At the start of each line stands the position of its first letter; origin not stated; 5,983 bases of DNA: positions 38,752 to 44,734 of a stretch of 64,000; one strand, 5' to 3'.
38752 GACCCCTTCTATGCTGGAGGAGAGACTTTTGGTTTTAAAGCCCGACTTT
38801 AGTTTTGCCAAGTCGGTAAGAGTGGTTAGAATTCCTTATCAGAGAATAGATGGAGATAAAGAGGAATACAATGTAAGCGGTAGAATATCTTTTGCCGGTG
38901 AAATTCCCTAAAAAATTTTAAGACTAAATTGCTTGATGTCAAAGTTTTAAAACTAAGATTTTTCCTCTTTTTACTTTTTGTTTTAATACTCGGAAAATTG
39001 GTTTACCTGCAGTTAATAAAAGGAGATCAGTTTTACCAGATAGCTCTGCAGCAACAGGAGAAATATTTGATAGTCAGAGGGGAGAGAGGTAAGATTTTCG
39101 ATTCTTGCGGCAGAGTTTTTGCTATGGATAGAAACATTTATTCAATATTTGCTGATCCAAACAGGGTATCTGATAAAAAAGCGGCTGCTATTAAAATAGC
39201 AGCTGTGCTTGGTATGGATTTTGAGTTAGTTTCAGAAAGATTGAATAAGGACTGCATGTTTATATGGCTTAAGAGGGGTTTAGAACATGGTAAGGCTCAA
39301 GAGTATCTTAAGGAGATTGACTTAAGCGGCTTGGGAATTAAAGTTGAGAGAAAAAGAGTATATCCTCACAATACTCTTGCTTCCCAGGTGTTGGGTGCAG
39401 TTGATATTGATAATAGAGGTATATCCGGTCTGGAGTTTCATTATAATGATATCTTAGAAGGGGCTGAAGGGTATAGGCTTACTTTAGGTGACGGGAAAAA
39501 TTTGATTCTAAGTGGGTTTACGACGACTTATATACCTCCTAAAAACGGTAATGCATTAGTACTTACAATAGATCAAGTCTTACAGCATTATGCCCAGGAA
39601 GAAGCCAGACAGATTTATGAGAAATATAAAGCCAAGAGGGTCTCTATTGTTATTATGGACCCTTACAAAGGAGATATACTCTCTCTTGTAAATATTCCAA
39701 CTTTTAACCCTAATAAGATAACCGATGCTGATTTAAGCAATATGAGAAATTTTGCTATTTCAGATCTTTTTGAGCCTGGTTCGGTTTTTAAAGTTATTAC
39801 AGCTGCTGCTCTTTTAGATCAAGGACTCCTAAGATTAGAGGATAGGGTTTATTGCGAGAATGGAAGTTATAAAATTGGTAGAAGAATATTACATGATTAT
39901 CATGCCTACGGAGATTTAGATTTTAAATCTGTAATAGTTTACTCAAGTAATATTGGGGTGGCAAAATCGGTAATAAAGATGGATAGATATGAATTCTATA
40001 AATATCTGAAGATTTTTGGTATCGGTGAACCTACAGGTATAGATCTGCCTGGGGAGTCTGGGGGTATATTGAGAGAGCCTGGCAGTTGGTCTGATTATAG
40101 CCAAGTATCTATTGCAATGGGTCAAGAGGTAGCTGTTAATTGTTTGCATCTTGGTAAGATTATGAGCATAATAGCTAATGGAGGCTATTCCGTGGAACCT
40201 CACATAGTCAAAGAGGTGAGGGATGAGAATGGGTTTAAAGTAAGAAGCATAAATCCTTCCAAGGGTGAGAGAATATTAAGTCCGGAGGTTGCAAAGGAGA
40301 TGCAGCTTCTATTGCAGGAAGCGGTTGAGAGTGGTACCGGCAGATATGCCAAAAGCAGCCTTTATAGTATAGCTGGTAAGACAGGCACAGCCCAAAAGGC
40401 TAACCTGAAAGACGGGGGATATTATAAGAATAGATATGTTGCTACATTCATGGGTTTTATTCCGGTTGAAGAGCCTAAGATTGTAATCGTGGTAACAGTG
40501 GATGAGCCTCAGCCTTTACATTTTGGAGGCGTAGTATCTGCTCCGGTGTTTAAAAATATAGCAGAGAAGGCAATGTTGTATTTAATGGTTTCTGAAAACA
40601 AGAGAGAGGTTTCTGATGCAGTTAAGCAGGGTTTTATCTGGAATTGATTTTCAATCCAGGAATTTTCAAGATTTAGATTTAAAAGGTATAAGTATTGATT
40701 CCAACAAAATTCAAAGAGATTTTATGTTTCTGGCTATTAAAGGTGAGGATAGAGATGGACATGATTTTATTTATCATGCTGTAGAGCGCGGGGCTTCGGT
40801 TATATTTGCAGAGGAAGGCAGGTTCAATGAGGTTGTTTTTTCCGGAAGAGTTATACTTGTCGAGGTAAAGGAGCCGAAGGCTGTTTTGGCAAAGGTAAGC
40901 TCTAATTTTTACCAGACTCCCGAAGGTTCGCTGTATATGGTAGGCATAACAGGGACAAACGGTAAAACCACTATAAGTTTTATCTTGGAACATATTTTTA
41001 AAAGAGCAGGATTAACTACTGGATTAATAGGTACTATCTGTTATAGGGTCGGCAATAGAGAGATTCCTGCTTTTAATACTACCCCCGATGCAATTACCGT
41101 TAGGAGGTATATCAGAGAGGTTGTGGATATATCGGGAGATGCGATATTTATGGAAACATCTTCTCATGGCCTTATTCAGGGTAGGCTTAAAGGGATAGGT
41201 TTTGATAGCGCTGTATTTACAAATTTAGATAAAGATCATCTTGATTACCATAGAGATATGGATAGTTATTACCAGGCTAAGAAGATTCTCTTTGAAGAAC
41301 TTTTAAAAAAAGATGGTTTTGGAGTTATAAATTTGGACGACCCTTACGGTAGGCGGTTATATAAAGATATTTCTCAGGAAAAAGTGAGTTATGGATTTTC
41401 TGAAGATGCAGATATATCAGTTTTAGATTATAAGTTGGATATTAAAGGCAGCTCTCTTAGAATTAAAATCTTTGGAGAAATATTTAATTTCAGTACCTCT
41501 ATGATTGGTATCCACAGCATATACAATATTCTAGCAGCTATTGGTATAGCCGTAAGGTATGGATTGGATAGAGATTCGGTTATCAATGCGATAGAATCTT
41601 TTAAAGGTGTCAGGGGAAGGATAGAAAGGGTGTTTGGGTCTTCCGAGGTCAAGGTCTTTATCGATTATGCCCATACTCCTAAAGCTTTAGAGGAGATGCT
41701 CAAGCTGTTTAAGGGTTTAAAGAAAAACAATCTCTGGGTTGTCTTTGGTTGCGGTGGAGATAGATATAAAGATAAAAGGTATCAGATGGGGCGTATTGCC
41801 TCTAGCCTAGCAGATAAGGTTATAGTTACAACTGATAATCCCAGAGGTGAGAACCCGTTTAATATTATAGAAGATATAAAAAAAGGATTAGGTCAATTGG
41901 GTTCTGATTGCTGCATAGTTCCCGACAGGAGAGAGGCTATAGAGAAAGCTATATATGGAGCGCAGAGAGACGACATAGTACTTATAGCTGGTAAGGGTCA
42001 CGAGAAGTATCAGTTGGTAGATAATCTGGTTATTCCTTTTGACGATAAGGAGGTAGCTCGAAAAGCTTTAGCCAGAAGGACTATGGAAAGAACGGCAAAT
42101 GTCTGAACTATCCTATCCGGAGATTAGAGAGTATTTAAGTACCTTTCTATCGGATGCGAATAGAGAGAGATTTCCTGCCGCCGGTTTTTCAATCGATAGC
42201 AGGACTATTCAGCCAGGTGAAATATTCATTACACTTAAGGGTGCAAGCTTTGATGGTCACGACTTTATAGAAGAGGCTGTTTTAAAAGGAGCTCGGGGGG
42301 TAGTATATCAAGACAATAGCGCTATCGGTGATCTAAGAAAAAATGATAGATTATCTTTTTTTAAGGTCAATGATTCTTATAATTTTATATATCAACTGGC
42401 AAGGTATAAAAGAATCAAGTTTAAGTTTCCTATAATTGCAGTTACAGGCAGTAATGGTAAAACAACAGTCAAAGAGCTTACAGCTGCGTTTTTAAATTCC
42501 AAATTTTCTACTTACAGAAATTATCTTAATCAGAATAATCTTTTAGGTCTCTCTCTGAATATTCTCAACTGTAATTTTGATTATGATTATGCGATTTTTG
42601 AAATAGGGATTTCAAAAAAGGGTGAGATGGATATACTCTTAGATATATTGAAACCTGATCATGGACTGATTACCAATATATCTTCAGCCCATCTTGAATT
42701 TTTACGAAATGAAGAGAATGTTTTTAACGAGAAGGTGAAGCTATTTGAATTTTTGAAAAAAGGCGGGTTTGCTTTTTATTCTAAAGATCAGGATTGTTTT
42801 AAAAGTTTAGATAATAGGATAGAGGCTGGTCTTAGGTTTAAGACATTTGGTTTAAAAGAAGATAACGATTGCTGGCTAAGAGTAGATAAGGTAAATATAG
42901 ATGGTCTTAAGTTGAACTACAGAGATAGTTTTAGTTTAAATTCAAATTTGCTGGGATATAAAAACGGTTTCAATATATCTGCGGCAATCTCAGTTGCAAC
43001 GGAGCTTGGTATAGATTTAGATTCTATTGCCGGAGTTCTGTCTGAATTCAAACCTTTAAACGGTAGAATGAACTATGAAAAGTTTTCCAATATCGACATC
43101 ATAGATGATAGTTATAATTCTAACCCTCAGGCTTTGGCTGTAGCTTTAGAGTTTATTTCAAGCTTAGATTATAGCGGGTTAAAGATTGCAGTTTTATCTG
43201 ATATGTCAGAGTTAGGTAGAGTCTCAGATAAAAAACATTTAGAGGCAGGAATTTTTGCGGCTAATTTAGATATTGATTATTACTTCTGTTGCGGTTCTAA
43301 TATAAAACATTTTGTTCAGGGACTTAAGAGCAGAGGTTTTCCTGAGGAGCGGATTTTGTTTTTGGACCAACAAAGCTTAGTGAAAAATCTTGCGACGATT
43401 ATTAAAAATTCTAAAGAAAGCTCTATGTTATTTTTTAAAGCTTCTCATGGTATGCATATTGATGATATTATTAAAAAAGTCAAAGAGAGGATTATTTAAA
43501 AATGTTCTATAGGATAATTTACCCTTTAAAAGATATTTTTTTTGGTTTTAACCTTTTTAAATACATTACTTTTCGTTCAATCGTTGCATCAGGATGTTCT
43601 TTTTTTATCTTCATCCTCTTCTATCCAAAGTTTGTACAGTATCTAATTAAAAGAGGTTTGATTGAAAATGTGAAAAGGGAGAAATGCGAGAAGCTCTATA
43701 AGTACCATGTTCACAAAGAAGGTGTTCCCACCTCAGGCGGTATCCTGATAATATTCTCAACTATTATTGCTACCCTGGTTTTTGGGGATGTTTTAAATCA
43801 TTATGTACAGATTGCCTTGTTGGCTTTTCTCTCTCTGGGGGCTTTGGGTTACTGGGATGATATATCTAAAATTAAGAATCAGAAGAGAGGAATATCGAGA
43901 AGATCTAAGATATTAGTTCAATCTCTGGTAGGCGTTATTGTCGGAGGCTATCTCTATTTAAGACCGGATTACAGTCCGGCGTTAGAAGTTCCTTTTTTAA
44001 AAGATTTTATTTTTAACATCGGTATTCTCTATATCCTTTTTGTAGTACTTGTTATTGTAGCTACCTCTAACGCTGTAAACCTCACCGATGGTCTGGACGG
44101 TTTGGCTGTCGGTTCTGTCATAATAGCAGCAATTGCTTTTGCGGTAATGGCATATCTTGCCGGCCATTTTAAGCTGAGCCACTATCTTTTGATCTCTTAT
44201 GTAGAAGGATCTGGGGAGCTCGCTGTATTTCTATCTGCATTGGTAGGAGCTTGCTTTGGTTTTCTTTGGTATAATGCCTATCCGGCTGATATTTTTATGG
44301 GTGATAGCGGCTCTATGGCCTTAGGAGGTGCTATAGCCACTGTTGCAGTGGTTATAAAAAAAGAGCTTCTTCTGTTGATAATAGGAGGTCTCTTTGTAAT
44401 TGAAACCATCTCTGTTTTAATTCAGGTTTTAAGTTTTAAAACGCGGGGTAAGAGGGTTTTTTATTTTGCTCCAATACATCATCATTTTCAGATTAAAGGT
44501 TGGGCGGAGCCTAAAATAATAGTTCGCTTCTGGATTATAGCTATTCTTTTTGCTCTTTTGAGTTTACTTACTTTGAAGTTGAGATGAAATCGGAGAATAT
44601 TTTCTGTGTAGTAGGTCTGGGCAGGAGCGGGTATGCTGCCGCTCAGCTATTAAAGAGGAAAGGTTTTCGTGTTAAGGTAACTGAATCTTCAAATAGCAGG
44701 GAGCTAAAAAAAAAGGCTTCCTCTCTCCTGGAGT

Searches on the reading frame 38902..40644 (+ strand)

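Call 47: search_protein_families(library=pfam, proteins=[window:38902-40644:+], max_evalue=0.00001)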
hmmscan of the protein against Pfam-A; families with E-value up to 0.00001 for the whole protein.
window:38902-40644:+ (581 aa): 2 families
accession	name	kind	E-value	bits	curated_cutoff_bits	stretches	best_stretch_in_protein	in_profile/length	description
PF00905.27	Transpeptidase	-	2.7e-71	240.7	22.1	1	248-554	2-298/299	Penicillin binding protein transpeptidase domain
PF03717.20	PBP_dimer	-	1.6e-15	58.4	24.4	1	60-197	4-170/180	Penicillin-binding Protein dimerisation domain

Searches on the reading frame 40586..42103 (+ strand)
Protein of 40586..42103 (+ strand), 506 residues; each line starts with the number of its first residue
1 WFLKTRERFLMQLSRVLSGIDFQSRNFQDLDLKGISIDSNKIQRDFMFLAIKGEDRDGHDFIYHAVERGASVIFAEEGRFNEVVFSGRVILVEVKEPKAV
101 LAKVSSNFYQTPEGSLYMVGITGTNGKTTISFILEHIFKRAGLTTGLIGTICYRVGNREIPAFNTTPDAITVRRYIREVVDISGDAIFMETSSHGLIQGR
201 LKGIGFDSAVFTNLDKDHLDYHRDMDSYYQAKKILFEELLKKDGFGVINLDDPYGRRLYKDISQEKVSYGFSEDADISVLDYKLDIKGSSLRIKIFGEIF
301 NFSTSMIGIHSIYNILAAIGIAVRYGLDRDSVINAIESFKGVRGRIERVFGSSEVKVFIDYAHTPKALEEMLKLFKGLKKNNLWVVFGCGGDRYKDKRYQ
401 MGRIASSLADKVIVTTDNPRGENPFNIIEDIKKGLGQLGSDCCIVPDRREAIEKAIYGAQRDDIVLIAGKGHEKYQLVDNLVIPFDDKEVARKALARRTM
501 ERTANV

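Call 47: search_protein_families(library=pfam, proteins=[window:40586-42103:+], max_evalue=0.00001)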
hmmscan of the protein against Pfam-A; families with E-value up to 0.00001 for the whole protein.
window:40586-42103:+ (506 aa): 3 families
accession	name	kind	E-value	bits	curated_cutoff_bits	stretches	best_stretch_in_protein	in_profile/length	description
PF08245.18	Mur_ligase_M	-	4.8e-49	167.5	24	1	121-322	1-200/200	Mur ligase middle domain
PF02875.26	Mur_ligase_C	-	5.7e-32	111.7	28.4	1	344-471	1-127/127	Mur ligase, glutamate ligase domain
PF01225.30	Mur_ligase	-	5.3e-09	36.8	21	1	33-109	3-95/95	Mur ligase family, catalytic domain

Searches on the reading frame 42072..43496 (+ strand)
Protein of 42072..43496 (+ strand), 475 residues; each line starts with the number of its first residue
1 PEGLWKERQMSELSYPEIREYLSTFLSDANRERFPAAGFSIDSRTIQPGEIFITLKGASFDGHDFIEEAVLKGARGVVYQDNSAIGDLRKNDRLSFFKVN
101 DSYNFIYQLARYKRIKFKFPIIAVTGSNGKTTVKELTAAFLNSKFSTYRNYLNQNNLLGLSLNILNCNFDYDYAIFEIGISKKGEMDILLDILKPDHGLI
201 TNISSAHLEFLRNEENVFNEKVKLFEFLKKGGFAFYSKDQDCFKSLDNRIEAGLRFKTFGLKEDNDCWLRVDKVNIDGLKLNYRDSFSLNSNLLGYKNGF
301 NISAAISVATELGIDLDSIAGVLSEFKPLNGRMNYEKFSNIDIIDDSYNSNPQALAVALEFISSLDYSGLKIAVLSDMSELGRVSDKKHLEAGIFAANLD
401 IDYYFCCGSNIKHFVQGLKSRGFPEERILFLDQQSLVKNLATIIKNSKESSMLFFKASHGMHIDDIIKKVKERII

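Call 47: search_protein_families(library=pfam, proteins=[window:42072-43496:+], max_evalue=0.00001)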
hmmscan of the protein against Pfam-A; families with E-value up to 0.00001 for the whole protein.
window:42072-43496:+ (475 aa): 3 families
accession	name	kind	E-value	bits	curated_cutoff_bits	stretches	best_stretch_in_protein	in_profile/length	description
PF08245.18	Mur_ligase_M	-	5e-34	118.5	24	1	124-309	1-200/200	Mur ligase middle domain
PF02875.26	Mur_ligase_C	-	1.9e-08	35.6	28.4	1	331-439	1-110/127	Mur ligase, glutamate ligase domain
PF01225.30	Mur_ligase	-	2.9e-08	34.4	21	1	39-85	5-56/95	Mur ligase family, catalytic domain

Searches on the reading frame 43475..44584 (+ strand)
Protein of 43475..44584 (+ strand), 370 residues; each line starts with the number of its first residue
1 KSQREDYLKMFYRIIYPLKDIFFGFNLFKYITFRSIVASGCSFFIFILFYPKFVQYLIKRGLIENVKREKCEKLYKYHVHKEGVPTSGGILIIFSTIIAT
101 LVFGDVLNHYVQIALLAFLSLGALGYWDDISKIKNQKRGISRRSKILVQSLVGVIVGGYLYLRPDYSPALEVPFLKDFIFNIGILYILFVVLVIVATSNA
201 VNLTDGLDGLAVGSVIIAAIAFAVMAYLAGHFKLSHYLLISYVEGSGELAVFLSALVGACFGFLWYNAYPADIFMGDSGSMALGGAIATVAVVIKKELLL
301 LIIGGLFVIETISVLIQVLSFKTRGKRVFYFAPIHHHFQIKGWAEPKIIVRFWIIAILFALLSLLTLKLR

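Call 47: search_protein_families(library=pfam, proteins=[window:43475-44584:+], max_evalue=0.00001)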
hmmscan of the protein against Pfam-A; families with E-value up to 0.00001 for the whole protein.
window:43475-44584:+ (370 aa): 1 family
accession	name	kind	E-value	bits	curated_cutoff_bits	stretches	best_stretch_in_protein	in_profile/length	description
PF00953.26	Glycos_transf_4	-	1e-35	123.5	27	1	113-294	3-159/160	Glycosyl transferase family 4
